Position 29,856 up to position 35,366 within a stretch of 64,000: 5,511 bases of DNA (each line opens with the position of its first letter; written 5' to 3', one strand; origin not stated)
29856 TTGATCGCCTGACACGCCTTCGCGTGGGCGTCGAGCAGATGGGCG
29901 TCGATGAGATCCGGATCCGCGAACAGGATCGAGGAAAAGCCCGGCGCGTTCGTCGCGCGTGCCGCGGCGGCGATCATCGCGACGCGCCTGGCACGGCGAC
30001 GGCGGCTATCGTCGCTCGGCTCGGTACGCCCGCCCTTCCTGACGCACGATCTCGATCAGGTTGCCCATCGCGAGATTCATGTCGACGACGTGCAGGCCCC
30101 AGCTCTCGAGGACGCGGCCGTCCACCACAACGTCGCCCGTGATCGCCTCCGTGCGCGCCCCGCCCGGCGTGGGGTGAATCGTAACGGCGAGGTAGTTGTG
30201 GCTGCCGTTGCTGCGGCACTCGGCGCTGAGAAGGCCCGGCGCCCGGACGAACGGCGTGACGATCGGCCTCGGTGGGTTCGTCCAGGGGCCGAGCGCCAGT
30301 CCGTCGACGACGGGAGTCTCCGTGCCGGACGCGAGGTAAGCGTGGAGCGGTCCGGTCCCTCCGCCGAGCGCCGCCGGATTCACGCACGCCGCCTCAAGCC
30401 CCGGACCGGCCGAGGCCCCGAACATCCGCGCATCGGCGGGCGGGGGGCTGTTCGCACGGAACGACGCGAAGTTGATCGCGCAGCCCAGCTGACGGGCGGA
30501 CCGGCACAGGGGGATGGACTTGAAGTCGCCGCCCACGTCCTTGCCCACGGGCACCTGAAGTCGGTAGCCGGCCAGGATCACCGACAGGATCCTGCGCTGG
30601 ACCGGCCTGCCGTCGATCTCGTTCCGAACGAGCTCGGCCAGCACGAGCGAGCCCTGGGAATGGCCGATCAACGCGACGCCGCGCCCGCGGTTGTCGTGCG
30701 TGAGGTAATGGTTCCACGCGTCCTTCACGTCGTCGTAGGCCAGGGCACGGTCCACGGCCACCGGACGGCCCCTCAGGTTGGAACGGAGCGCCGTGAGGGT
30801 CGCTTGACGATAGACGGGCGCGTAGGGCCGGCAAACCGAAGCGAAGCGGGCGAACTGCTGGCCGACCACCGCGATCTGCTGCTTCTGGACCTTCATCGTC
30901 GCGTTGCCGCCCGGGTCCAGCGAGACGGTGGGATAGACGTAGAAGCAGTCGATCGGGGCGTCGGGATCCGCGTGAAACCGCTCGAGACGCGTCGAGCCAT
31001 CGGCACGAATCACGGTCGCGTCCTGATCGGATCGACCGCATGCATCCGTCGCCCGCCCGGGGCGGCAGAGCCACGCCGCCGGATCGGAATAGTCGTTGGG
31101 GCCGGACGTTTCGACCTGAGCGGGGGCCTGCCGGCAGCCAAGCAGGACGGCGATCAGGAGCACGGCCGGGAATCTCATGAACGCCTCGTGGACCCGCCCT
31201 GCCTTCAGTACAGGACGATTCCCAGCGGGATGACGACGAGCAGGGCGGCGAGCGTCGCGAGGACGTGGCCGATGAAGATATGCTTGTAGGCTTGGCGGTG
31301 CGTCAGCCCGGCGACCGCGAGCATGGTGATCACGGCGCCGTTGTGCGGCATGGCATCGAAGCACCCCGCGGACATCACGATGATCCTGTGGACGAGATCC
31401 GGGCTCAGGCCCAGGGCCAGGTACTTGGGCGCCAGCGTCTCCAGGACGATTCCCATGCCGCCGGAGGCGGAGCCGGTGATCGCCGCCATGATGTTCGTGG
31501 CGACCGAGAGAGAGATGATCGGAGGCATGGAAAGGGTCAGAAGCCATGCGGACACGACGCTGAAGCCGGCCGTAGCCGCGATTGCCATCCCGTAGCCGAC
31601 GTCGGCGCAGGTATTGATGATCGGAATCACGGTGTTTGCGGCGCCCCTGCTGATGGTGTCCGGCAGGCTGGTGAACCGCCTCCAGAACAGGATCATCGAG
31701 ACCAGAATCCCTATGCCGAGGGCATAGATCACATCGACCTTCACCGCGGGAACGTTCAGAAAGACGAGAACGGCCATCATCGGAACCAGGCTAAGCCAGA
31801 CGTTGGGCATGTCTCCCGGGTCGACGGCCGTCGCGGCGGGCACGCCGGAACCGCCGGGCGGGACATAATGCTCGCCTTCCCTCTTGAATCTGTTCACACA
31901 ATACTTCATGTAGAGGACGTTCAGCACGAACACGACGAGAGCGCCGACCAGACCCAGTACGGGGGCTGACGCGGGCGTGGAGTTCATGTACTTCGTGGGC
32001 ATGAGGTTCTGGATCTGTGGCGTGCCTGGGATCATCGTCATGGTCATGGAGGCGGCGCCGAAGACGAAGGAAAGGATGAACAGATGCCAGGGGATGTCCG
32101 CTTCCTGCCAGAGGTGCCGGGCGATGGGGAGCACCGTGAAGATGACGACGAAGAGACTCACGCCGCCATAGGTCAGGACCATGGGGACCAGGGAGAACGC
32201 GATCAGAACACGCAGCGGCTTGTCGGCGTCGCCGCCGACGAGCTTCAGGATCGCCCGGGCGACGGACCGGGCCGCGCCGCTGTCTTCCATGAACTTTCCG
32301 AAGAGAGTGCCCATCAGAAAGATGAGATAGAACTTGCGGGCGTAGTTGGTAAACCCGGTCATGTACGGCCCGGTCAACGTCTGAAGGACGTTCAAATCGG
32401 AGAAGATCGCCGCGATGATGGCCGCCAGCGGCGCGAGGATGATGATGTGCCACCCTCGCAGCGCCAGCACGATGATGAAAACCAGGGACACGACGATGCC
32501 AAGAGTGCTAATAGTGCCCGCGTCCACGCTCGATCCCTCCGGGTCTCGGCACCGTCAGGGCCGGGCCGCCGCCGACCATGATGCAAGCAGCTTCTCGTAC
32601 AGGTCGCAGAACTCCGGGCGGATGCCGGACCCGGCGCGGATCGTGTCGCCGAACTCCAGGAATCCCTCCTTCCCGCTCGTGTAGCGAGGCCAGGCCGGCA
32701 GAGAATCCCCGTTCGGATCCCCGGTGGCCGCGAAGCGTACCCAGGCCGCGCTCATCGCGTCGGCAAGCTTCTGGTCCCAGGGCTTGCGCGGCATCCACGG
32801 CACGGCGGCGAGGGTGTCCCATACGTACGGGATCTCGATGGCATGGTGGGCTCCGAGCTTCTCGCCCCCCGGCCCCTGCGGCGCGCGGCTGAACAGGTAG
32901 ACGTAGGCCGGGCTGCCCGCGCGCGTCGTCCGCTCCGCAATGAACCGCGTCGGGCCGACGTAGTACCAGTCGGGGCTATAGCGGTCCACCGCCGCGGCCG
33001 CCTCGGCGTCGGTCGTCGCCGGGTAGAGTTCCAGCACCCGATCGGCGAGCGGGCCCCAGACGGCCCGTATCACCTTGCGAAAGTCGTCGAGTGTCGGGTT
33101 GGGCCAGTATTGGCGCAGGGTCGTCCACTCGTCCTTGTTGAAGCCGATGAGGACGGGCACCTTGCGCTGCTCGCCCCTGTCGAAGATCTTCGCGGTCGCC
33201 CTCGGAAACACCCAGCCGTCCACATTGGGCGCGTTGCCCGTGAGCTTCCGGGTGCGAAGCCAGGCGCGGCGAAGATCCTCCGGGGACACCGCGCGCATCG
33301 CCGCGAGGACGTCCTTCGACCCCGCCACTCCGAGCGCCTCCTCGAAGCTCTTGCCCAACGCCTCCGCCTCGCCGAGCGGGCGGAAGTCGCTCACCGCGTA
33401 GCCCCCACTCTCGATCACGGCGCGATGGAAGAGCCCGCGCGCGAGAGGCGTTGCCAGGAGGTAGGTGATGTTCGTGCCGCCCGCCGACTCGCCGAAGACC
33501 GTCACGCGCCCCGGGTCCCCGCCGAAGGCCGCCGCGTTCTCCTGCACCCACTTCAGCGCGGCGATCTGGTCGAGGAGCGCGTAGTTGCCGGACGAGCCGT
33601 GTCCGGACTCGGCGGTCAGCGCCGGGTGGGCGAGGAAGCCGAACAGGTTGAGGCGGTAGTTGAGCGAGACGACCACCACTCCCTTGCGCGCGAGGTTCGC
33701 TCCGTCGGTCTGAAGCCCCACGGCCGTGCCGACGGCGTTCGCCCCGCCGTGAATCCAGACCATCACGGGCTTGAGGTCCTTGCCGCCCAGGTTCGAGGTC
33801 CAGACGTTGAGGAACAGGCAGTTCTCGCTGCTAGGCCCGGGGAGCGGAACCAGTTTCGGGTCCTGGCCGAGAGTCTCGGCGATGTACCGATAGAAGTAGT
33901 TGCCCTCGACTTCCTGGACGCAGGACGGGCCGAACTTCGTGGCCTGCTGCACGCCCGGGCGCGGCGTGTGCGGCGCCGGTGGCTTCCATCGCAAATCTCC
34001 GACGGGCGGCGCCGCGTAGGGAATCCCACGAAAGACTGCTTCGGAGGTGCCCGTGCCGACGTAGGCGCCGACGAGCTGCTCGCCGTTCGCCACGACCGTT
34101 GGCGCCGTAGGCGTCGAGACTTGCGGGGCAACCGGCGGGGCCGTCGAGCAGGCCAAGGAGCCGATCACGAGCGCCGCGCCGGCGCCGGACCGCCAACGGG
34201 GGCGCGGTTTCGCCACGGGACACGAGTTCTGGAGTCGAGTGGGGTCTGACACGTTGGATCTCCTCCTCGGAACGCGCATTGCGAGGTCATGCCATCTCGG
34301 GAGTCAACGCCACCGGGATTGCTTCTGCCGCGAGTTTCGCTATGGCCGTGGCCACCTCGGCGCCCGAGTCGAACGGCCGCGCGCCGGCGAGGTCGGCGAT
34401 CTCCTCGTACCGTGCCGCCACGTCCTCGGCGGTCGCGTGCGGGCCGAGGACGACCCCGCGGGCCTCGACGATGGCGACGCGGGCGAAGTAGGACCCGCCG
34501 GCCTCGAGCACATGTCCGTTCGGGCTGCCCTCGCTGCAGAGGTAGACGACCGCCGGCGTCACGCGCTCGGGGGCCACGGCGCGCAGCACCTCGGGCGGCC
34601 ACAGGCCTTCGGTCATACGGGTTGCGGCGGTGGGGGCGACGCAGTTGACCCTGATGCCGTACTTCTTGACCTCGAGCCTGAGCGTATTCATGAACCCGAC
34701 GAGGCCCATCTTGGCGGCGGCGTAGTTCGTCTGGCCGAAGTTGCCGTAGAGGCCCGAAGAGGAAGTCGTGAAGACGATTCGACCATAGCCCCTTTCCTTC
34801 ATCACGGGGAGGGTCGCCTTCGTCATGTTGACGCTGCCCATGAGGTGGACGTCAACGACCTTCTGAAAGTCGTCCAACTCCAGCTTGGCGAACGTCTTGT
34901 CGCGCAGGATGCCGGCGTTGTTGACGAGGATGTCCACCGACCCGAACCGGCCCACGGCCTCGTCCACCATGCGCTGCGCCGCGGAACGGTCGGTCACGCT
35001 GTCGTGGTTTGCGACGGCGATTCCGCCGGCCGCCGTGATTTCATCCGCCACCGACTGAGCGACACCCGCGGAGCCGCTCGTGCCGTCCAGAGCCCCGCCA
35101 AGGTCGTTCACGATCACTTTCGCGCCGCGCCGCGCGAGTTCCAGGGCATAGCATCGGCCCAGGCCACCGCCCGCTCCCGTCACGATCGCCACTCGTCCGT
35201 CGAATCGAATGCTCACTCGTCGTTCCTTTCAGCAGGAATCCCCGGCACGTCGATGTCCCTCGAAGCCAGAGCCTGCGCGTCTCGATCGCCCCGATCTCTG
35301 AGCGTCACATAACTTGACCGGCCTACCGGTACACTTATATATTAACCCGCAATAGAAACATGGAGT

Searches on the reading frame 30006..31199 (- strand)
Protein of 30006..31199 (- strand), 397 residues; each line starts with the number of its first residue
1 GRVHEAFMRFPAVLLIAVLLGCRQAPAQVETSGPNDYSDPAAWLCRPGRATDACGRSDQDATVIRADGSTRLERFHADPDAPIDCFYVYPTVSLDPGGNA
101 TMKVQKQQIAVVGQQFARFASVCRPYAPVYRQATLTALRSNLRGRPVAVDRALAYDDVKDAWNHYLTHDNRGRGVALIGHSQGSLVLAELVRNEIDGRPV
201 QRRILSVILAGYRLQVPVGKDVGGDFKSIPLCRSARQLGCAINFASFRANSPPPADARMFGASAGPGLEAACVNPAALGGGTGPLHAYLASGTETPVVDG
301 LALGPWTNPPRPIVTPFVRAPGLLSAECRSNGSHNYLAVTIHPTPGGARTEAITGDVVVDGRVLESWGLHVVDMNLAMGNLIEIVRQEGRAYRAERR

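Call 9: search_protein_families(library=pfam, proteins=[window:30006-31199:-])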
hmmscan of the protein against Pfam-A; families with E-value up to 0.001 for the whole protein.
window:30006-31199:- (397 aa): 1 family
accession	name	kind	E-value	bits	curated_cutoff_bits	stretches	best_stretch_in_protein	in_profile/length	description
PF11288.14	DUF3089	-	1.3e-44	152.7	23.4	1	83-279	1-205/207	Protein of unknown function (DUF3089)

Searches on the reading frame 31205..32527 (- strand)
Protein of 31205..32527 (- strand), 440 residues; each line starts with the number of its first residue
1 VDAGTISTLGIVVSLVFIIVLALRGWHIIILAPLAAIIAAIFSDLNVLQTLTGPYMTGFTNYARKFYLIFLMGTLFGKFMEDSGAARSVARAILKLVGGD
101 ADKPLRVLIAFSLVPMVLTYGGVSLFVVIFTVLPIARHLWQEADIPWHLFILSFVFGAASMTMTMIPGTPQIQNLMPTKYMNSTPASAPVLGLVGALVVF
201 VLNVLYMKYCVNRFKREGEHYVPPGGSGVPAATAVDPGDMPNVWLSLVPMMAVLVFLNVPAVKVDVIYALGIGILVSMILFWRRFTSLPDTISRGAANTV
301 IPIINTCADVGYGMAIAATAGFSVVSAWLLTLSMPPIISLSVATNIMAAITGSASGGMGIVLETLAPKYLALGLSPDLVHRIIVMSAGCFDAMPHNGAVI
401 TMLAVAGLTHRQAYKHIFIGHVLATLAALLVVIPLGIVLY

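Call 10: search_protein_families(library=pfam, proteins=[window:31205-32527:-])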
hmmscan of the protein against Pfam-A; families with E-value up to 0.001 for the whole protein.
window:31205-32527:- (440 aa): 2 families
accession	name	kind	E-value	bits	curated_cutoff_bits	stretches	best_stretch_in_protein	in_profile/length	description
PF02447.22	GntP_permease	-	1.8e-07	30.7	22.5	1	9-261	4-242/440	GntP family permease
PF03600.22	CitMHS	-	2.2e-06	27.4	31.9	1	21-275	4-228/336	Citrate transporter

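Call 42: search_protein_families(library=ncbifam, proteins=[window:31205-32527:-], max_evalue=0.00001)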
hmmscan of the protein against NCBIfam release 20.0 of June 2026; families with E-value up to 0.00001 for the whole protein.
window:31205-32527:- (440 aa): 1 family
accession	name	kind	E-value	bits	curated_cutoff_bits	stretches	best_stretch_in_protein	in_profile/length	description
NF007459.0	PRK10034.1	equivalog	9.1e-06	25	647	1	7-260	5-243/447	gluconate permease GntP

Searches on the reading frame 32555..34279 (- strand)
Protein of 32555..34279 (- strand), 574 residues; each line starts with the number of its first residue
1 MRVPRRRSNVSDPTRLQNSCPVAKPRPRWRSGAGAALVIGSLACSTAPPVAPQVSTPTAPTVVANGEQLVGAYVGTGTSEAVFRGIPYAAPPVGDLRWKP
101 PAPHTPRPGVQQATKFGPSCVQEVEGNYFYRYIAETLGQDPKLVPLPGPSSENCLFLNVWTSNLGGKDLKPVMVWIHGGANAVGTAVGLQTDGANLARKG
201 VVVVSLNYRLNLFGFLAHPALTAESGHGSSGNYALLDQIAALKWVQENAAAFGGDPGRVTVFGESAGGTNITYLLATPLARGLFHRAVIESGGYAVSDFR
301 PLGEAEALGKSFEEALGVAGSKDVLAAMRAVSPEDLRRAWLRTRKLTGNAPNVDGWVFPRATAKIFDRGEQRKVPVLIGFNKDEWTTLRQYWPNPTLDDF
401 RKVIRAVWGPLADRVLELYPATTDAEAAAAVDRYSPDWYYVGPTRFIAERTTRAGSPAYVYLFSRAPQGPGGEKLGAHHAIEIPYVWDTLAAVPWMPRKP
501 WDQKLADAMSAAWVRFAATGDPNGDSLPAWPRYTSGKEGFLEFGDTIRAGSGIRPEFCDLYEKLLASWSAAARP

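Call 10: search_protein_families(library=pfam, proteins=[window:32555-34279:-])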
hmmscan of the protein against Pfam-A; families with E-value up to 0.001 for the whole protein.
window:32555-34279:- (574 aa): 4 families
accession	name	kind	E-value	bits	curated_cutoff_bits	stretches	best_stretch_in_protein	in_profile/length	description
PF00135.34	COesterase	-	1.6e-100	338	27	1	64-558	7-512/515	Carboxylesterase family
PF07859.19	Abhydrolase_3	-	2.9e-10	40.7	25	1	234-276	48-89/210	alpha/beta hydrolase fold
PF20434.5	BD-FAE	-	9.8e-10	38.7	26.8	1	167-269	10-101/215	BD-FAE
PF00326.27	Peptidase_S9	-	0.00057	19.9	22.6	0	224-295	34-100/213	Prolyl oligopeptidase family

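Call 42: search_protein_families(library=ncbifam, proteins=[window:32555-34279:-], max_evalue=0.00001)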
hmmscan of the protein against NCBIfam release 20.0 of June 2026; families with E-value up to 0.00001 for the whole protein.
window:32555-34279:- (574 aa): 1 family
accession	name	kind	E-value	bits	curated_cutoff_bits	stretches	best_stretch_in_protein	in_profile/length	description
NF058653.1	LipP1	equivalog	1.3e-10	40.6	350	1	166-269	67-156/300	LipP1 family hormone-sensitive lipase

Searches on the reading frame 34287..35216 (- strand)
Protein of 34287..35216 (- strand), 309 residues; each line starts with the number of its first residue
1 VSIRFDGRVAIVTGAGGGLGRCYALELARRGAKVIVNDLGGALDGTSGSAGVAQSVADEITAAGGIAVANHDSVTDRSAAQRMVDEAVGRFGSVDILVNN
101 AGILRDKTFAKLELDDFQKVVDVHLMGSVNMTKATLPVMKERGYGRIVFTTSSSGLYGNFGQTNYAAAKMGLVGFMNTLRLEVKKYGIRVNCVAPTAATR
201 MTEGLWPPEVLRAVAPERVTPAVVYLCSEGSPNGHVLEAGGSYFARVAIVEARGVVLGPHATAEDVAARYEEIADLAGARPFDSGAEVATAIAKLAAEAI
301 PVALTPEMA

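Call 10: search_protein_families(library=pfam, proteins=[window:34287-35216:-])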
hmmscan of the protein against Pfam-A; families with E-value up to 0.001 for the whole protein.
window:34287-35216:- (309 aa): 3 families
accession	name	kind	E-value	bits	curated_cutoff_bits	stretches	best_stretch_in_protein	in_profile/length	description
PF00106.31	adh_short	-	3.6e-49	167.4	26.6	1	8-203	1-188/195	short chain dehydrogenase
PF13561.12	adh_short_C2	-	6.6e-36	124.5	27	1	14-231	1-221/236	Enoyl-(Acyl carrier protein) reductase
PF08659.16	KR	-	2.1e-20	73.8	22.6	1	11-179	4-163/180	KR domain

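Call 42: search_protein_families(library=ncbifam, proteins=[window:34287-35216:-], max_evalue=0.00001)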
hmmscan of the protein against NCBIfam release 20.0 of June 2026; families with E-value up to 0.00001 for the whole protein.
window:34287-35216:- (309 aa): 208 families (the best 25 are shown)
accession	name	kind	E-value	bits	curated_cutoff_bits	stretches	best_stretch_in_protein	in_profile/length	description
NF005861.0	PRK07791.1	subfamily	7.3e-72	242.3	373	1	5-246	4-259/300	SDR family oxidoreductase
NF005862.0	PRK07792.1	equivalog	3.3e-54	184.1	414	1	4-251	10-260/307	3-oxoacyl-ACP reductase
NF004198.0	PRK05653.1-3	equivalog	4.2e-50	170.5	296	1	5-241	5-244/248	3-oxoacyl-ACP reductase FabG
TIGR03971.1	SDR_subfam_1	subfamily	1.7e-49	168.6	300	1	5-202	1-203/271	mycofactocin-coupled SDR family oxidoreductase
NF009466.0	PRK12826.1-2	subfamily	2.3e-47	161.6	222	1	8-229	4-228/248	3-oxoacyl-ACP reductase FabG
TIGR01830.1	3oxo_ACP_reduc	equivalog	2.9e-47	161.4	297.75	1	10-206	1-190/239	3-oxoacyl-[acyl-carrier-protein] reductase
NF009546.0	PRK12935.1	equivalog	1.8e-46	158.7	418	1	4-202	3-194/247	acetoacetyl-CoA reductase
NF009464.0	PRK12824.1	subfamily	1.5e-44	152.5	269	1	8-241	3-240/245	3-oxoacyl-ACP reductase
NF005853.0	PRK07774.1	equivalog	9.5e-43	146.4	303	1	4-210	3-201/250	SDR family oxidoreductase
NF004197.0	PRK05653.1-1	equivalog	1.6e-42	145.9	332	1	1-205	1-197/249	3-oxoacyl-ACP reductase FabG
TIGR01829.1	AcAcCoA_reduct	subfamily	2.5e-42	145.2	302.1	1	8-217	1-212/242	acetoacetyl-CoA reductase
NF005559.1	PRK07231.1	subfamily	7.6e-42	143.5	215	1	4-229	1-231/249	glucose 1-dehydrogenase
NF004200.0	PRK05653.1-5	equivalog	2.9e-41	141.6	273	1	9-219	4-215/242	3-oxoacyl-ACP reductase FabG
TIGR01963.1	PHB_DH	subfamily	5.3e-41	140.6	307.05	1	8-196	2-181/255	3-hydroxybutyrate dehydrogenase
NF006110.0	PRK08261.1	equivalog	6.1e-41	140.7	410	1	5-205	212-401/454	3-oxoacyl-ACP reductase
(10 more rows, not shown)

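Call 50: search_solved_structures(query=window:34287-35216:-, max_evalue=1e-20)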
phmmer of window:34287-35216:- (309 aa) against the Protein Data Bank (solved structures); distinct sequences matched with E-value up to 1e-20: 163 (the best 60 are shown).
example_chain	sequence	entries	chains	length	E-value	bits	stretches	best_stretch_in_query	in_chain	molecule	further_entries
2et6_A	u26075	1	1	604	3.9e-130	437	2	3-280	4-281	(3R)-hydroxyacyl-CoA dehydrogenase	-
3oml_A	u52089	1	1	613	1.7e-76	260.9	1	3-289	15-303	Peroxisomal Multifunctional Enzyme Type 2, CG3415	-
1gz6_A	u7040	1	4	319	3.4e-74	253.4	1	3-280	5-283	ESTRADIOL 17 BETA-DEHYDROGENASE 4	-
1zbq_A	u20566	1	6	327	5.4e-73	249.5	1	3-285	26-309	17-beta-hydroxysteroid dehydrogenase 4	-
3qlj_A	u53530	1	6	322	1.6e-51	179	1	5-278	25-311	Short chain dehydrogenase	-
7ulh_A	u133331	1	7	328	1.2e-47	166.2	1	5-205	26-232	Short chain dehydrogenase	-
4nbu_A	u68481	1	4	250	1.8e-41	146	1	4-242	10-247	3-oxoacyl-(Acyl-carrier-protein) reductase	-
4rzh_A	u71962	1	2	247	2.3e-38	135.8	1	7-215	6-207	3-oxoacyl-[acyl-carrier protein] reductase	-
4kzp_A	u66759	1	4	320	3.4e-37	132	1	5-213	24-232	Oxidoreductase, short chain dehydrogenase/reductase family protein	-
4dml_A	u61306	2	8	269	9.8e-36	127.2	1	6-215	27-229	3-oxoacyl-[acyl-carrier-protein] reductase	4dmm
6t77_A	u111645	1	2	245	8.6e-35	124.1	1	2-209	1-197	3-oxoacyl-ACP reductase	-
3ftp_A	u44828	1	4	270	2.7e-34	122.5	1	5-211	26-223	3-oxoacyl-[acyl-carrier protein] reductase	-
4k6c_A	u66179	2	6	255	2.9e-34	122.4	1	7-230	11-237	Acetoacetyl-CoA reductase | Putative Acetoacetyl-CoA reductase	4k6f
1i01_A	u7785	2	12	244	1.1e-33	120.5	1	4-206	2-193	BETA-KETOACYL [ACP] REDUCTASE | 3-oxoacyl-[acyl-carrier protein] reductase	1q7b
7lg9_A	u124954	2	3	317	2.4e-33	119.4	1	5-237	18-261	3-ketoacyl-ACP reductase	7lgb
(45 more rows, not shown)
